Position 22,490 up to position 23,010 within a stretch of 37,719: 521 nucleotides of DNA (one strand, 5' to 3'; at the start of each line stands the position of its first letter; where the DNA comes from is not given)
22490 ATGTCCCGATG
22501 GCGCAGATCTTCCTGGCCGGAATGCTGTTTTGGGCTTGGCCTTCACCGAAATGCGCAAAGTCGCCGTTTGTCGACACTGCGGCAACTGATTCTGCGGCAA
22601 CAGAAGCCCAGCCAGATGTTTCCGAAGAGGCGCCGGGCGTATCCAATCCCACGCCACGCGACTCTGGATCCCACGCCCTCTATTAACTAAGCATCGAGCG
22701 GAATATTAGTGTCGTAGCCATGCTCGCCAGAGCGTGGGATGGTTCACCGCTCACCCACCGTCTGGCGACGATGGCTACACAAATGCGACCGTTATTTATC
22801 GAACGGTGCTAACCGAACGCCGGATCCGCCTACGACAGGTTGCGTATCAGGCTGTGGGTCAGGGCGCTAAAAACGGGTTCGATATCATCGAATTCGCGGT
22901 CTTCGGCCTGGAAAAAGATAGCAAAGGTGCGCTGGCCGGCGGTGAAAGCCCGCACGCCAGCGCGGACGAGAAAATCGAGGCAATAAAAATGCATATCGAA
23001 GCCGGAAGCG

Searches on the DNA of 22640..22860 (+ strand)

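Call 59: search_rna_families(source=window, start=22640, end=22860, threshold=evalue, max_evalue=1)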
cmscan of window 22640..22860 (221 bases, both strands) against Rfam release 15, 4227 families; matches with E-value up to 1: 1.
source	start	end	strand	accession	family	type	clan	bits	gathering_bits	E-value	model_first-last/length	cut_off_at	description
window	22716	22776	-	RF00498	EAV_LTH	Cis-reg; leader;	-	14.4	70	0.9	1-45/45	no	Equine arteritis virus leader TRS hairpin (LTH)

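Call 81: search_dna_similar(query=window:22691-22809:+, collection=plasmids, mode=distant, max_evalue=0.01, max_rows=10)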
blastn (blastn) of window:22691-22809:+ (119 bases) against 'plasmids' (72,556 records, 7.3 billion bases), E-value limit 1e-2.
No match.
